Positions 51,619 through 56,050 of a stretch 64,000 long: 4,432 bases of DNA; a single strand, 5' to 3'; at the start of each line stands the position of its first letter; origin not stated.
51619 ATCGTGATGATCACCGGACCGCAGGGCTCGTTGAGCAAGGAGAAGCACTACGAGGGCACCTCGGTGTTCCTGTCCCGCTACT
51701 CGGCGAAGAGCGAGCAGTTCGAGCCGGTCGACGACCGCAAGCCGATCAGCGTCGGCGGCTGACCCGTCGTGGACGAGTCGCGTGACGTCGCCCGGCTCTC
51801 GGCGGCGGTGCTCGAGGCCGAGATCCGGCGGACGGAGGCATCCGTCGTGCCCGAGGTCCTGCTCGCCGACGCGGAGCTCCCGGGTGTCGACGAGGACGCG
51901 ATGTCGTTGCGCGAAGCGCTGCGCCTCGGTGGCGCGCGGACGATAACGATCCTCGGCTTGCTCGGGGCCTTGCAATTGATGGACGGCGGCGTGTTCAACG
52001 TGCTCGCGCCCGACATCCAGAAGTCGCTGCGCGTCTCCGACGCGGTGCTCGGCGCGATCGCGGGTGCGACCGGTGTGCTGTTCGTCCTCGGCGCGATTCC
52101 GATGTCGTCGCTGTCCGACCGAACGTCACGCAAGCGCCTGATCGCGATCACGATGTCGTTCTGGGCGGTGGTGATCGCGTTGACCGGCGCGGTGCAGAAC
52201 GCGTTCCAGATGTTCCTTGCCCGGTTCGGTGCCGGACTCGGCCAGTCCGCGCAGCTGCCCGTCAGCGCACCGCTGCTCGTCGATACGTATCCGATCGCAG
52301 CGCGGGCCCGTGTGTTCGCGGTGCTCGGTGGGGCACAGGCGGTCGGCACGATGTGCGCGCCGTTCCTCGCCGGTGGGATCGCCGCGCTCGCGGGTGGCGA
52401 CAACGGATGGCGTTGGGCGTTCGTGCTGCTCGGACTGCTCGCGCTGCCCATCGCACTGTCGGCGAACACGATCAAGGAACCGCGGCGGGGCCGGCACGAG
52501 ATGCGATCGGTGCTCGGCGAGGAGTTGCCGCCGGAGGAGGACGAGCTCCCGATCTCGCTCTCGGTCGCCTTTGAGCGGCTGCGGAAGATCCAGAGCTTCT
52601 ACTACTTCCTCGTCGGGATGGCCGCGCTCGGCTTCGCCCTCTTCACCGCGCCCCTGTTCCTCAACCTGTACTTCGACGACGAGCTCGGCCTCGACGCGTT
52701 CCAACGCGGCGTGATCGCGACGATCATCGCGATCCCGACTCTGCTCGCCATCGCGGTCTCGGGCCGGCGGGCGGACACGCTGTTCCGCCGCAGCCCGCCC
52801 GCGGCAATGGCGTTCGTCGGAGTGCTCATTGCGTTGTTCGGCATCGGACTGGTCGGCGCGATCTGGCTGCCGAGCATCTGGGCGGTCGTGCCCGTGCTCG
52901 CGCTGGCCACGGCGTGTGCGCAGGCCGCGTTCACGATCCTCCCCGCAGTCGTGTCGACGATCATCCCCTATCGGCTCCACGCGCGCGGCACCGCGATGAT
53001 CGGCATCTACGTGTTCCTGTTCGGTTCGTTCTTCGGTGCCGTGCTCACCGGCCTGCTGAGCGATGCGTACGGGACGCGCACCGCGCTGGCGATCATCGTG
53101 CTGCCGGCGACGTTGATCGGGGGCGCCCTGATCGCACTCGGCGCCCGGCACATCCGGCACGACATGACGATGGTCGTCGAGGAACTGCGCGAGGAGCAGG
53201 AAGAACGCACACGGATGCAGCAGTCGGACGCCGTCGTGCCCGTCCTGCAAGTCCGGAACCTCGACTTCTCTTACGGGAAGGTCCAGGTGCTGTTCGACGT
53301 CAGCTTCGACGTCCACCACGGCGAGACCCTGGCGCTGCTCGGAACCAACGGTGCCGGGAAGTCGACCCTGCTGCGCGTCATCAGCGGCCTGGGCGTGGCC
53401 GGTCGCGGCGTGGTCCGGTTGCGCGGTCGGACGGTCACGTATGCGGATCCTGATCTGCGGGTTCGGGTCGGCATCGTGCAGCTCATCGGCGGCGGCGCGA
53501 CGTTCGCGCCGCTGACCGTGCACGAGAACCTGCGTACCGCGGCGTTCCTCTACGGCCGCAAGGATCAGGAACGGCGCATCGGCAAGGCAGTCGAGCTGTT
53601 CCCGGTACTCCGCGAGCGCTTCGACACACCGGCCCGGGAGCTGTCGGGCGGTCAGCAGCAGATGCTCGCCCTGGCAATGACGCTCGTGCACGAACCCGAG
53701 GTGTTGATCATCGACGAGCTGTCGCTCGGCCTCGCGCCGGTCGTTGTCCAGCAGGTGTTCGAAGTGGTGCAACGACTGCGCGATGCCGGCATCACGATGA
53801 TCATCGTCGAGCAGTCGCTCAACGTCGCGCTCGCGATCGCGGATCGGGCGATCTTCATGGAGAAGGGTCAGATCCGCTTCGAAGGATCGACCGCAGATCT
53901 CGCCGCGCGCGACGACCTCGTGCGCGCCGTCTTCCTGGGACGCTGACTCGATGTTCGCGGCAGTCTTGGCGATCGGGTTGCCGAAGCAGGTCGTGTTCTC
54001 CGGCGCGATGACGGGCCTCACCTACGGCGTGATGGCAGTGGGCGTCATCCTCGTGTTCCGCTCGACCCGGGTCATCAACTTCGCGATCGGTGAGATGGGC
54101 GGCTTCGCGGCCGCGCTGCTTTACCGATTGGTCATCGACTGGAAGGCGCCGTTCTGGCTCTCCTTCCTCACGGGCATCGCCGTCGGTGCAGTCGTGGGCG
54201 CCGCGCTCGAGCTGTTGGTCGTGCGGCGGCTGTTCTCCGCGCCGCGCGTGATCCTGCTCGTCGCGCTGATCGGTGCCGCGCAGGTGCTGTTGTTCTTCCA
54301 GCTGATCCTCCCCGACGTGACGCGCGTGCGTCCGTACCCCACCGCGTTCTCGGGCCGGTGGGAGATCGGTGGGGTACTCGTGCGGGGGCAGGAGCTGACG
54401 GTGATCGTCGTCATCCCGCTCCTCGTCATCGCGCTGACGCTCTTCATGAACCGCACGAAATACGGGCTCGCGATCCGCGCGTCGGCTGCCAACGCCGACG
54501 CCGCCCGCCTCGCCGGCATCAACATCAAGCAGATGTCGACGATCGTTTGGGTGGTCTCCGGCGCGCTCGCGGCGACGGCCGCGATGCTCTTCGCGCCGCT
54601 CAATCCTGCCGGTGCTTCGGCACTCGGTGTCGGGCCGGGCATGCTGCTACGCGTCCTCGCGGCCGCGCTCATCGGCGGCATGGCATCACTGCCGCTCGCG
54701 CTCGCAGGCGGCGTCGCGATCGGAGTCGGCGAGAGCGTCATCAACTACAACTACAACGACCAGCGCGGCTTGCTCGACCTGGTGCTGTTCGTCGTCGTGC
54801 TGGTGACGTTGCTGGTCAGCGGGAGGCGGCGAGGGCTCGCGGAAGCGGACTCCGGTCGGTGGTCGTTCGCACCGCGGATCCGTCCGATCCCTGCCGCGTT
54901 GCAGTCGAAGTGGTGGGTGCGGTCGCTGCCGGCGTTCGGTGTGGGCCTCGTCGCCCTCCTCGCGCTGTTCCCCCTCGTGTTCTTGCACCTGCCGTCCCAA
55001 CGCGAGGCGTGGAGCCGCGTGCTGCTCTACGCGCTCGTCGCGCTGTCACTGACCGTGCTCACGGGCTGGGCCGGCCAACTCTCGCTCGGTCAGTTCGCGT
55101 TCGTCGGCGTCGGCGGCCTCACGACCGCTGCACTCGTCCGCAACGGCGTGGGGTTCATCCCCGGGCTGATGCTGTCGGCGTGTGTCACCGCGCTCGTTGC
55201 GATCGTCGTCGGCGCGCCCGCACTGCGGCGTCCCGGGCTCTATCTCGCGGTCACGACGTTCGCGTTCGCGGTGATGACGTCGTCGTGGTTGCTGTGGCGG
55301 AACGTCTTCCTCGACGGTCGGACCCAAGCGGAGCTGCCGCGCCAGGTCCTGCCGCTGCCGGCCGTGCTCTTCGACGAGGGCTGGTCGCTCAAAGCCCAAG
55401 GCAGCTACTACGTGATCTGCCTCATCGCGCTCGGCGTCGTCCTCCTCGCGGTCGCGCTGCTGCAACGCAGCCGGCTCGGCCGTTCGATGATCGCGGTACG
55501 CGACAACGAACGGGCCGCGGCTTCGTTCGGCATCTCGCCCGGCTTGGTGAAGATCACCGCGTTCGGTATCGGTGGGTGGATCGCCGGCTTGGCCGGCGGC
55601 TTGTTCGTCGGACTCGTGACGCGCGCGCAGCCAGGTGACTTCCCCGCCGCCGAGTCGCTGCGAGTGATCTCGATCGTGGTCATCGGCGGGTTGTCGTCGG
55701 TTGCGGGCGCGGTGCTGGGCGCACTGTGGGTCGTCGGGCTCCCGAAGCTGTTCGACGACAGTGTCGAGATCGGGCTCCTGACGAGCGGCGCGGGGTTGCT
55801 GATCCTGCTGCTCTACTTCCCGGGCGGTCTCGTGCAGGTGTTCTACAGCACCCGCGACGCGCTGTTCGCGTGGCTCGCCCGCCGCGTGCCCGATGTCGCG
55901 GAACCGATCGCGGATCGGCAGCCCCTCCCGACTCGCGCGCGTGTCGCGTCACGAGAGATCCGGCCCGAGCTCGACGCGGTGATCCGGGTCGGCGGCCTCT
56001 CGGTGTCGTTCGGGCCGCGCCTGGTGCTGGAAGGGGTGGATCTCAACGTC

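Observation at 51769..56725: Liv-type ABC importer with unusual domain fusions: an MFS permease domain fused to the LivF-like ATPase, and a LivH-LivM-LivG triple fusion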

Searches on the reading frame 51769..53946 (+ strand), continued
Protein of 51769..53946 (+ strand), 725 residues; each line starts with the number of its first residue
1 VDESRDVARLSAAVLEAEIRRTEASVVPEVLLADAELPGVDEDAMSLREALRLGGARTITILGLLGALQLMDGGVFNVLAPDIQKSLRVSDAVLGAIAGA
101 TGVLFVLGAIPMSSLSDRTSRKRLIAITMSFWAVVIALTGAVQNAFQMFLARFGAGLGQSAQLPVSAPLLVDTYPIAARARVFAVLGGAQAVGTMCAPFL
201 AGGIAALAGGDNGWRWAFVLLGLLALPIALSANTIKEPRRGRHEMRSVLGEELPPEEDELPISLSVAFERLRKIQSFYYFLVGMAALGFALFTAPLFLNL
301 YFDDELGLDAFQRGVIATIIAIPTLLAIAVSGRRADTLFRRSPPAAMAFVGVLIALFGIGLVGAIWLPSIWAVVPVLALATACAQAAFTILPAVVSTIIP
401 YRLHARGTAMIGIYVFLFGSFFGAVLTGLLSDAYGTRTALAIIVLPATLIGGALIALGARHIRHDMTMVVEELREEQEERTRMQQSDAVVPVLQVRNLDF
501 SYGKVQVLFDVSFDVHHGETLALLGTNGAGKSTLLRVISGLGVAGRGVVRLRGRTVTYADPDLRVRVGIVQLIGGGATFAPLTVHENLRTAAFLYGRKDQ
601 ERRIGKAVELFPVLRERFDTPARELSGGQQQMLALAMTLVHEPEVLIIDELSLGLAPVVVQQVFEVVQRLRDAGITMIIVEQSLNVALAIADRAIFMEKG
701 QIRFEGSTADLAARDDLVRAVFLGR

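Call 50: find_encoding_contigs(protein=P0072, flank=8000, max_places=2)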
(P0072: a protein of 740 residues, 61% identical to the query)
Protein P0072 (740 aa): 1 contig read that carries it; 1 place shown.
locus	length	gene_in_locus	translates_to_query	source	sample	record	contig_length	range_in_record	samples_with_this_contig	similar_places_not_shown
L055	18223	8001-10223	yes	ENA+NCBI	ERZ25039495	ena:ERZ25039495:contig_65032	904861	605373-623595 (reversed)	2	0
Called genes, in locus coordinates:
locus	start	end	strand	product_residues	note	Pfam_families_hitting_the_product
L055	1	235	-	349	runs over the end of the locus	PF02885:Glycos_trans_3N, PF00591:Glycos_transf_3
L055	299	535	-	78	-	PF02467:Whib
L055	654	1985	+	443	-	PF01699:Na_Ca_ex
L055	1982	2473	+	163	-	-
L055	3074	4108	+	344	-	-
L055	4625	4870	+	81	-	-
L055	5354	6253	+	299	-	-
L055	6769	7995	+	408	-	-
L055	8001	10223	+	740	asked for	PF00083:Sugar_tr (weak), PF07690:MFS_1, PF00005:ABC_tran, PF13304:AAA_21 (faint)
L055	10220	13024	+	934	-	PF02653:BPD_transp_2, PF00005:ABC_tran, PF13304:AAA_21 (faint), PF12399:BCA_ABC_TP_C (weak)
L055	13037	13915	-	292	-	PF00106:adh_short, PF13561:adh_short_C2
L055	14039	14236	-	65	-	PF02416:TatA_B_E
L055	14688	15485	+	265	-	-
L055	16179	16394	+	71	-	PF02518:HATPase_c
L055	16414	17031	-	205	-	PF09140:MipZ (faint), PF13614:AAA_31, PF01656:CbiA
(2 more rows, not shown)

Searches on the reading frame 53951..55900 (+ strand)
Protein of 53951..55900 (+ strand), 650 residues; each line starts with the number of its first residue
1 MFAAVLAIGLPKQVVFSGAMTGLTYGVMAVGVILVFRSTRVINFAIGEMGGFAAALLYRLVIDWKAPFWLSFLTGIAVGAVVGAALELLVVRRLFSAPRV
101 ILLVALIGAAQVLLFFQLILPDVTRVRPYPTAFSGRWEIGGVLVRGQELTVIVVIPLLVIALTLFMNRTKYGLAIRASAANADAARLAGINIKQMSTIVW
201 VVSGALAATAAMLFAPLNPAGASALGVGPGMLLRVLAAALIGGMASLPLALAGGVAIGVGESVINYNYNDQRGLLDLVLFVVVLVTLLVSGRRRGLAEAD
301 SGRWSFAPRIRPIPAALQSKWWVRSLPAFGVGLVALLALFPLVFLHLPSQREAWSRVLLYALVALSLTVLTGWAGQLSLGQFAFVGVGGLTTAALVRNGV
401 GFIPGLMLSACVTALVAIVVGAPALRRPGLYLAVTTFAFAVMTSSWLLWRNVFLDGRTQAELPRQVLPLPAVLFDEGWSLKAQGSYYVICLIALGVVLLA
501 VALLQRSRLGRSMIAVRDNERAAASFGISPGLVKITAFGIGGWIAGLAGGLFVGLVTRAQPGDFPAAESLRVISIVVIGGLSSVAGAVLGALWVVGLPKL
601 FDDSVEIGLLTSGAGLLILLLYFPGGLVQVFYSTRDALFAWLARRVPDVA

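Call 32: search_solved_structures(query=window:53951-55900:+, max_evalue=1)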
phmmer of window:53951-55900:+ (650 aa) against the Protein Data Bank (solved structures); distinct sequences matched with E-value up to 1: 0.
